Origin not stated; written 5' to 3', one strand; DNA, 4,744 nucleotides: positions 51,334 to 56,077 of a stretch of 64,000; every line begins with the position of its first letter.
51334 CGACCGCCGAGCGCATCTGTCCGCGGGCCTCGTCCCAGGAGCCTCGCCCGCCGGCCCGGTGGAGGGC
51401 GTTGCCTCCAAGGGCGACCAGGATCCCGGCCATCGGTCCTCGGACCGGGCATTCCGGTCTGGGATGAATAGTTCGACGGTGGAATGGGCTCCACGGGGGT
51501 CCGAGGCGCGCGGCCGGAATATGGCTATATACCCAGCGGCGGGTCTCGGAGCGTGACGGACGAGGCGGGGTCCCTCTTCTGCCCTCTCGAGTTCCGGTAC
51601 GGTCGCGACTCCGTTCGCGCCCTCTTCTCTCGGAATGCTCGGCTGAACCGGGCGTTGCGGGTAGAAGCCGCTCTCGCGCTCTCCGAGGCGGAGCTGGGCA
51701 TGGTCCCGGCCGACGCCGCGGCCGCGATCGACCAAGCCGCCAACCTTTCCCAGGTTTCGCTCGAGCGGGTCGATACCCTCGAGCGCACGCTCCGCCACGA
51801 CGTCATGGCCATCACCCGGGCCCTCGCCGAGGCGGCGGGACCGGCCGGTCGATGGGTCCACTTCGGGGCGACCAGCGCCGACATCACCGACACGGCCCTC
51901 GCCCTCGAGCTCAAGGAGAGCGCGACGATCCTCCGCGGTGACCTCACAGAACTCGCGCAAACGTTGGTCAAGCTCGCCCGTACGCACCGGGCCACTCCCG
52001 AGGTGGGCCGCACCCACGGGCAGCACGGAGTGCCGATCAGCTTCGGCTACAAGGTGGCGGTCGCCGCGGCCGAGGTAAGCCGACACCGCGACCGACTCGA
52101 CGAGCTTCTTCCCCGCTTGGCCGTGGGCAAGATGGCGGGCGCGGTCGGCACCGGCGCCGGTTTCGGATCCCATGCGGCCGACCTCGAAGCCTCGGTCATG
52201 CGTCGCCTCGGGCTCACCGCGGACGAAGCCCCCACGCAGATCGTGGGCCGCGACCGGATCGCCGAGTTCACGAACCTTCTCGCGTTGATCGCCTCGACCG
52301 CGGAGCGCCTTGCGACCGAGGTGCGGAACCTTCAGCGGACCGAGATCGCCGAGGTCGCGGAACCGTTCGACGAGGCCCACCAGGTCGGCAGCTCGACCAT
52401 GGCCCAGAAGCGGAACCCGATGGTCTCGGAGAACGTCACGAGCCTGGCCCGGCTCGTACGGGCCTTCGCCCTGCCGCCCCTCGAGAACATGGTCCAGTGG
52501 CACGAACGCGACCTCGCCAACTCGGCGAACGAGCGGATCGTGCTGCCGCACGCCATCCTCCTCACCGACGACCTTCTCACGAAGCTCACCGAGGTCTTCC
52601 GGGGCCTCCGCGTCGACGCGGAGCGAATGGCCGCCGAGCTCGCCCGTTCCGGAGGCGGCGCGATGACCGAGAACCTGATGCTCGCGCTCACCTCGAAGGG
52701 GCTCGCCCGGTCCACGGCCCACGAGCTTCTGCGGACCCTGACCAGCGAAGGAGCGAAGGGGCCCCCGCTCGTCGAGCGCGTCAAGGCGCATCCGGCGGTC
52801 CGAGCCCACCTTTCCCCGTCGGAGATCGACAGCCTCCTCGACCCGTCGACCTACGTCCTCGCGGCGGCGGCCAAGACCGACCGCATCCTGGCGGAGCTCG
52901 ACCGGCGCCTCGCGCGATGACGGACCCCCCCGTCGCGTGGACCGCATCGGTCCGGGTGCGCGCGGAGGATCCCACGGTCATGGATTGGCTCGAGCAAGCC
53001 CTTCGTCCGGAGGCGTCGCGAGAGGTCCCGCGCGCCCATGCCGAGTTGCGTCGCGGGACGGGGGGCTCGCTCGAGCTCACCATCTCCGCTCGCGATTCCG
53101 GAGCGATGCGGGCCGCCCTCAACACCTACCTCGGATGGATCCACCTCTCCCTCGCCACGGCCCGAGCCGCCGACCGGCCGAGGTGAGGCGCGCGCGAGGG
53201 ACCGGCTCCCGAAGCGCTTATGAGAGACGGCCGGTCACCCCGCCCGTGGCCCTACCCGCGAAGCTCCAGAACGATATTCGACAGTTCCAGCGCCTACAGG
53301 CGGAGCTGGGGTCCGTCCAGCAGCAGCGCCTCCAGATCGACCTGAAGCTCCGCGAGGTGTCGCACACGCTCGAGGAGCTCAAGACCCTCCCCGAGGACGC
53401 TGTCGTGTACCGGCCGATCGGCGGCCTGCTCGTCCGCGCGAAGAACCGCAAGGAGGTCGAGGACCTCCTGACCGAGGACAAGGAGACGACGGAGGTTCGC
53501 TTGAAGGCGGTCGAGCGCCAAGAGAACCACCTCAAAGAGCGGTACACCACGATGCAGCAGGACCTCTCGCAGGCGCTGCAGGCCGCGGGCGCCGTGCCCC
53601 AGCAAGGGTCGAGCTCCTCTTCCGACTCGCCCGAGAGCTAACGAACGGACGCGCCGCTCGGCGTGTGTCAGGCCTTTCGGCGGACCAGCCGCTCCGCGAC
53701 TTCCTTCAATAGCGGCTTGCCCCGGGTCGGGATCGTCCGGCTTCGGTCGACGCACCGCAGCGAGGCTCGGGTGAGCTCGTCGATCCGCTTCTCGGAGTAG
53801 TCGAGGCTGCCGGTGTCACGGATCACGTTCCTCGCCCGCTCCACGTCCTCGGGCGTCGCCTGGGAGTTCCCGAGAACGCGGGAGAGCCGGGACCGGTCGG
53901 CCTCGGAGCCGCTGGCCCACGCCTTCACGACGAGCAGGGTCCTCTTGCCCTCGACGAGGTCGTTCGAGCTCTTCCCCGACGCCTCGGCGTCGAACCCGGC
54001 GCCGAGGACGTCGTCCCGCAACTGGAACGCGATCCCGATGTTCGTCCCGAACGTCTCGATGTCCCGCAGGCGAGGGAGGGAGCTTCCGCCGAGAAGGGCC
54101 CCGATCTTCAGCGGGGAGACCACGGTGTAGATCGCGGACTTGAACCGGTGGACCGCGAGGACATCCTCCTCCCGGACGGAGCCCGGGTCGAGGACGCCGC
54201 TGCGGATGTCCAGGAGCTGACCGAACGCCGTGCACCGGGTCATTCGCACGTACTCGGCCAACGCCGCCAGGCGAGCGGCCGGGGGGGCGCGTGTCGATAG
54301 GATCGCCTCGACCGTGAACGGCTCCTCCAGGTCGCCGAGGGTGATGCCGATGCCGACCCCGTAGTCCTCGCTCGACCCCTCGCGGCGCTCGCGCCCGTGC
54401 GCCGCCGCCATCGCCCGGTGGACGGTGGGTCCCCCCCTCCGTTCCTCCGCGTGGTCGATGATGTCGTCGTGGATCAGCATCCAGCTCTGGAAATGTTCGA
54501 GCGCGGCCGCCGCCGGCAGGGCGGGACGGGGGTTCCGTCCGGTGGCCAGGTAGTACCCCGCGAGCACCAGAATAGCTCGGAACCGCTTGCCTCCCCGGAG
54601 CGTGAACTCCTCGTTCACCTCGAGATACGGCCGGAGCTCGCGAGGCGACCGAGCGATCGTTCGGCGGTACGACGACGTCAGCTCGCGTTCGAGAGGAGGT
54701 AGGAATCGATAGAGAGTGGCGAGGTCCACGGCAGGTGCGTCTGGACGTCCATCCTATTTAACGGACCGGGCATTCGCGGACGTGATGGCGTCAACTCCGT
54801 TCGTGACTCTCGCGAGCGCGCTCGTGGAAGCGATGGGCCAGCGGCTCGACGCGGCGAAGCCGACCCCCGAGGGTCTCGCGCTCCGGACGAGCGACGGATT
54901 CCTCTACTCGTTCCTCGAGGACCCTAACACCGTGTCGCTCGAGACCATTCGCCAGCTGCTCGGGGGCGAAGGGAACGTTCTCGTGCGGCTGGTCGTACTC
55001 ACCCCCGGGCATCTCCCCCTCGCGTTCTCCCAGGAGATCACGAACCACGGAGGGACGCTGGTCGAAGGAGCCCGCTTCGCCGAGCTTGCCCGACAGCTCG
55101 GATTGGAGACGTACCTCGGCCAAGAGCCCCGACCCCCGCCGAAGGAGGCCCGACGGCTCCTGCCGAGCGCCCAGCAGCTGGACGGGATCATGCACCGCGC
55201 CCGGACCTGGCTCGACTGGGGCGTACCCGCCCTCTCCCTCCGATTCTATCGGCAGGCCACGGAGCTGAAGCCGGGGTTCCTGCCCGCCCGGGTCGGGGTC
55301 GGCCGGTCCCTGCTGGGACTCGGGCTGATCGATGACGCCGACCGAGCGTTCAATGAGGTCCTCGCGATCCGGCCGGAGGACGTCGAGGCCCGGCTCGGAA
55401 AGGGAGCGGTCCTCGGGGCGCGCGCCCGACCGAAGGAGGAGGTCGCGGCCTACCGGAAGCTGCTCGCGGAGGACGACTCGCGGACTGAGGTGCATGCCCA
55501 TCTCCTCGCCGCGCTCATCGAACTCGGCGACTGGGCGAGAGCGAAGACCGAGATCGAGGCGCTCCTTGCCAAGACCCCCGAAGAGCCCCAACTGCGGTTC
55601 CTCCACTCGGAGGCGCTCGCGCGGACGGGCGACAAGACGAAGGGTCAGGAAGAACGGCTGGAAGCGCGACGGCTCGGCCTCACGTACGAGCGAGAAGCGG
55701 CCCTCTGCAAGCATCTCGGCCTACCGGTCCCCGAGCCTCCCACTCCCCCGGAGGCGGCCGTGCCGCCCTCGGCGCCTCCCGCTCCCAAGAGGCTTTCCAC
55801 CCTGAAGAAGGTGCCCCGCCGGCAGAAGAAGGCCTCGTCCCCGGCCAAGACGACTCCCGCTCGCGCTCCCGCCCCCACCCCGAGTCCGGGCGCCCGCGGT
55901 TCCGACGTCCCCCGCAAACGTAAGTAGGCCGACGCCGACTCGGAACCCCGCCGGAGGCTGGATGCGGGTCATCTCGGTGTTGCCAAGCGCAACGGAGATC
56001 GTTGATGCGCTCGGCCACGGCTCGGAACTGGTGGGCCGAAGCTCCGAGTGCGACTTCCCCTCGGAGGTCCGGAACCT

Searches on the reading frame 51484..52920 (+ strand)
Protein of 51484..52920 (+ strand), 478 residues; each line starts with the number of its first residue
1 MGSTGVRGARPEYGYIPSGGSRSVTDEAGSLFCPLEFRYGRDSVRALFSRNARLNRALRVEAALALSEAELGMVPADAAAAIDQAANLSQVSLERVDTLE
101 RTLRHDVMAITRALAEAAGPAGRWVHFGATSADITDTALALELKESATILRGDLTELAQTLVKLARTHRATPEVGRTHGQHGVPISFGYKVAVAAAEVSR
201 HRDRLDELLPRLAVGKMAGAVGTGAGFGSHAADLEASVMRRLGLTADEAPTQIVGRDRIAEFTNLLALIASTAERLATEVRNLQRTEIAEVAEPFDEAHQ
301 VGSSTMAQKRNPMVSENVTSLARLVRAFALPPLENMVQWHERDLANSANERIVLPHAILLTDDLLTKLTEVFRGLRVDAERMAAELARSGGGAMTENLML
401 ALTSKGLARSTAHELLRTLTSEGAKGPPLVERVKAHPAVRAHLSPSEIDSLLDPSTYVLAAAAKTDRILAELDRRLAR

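Call 84: search_protein_families(library=pfam, proteins=[window:51484-52920:+], max_evalue=0.0001)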
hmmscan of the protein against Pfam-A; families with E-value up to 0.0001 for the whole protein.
window:51484-52920:+ (478 aa): 2 families
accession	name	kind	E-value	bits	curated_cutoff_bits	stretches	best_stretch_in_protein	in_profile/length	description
PF00206.25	Lyase_1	-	1.5e-49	169.5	27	1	41-325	7-310/312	Lyase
PF10397.14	ADSL_C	-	6e-16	59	32.7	1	394-467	4-78/79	Adenylosuccinate lyase C-terminus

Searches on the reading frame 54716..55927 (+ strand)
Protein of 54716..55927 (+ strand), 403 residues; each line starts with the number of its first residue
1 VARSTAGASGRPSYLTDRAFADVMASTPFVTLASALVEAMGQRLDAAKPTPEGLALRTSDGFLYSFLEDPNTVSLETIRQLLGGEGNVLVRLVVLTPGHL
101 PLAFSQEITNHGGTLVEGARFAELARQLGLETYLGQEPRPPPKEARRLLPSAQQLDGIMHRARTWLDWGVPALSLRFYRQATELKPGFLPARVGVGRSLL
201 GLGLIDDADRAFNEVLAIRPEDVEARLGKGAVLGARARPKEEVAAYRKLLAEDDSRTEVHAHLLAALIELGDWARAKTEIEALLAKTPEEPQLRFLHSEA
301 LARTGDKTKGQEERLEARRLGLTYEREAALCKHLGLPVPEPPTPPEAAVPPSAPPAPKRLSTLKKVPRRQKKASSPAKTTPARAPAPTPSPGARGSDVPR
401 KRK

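Call 84: search_protein_families(library=pfam, proteins=[window:54716-55927:+], max_evalue=0.0001)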
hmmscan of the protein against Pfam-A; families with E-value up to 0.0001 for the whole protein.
window:54716-55927:+ (403 aa): 4 families
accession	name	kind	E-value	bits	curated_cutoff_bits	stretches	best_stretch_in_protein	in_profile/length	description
PF14559.12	TPR_19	-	2.3e-10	41.1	25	0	244-294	12-62/68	Tetratricopeptide repeat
PF13432.12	TPR_16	-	2.7e-09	37.7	32.7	0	196-254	4-62/65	Tetratricopeptide repeat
PF13428.12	TPR_14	-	6e-07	30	23.5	0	259-297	3-41/44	Tetratricopeptide repeat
PF07719.23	TPR_2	-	0.0001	22.6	27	0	196-222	8-34/34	Tetratricopeptide repeat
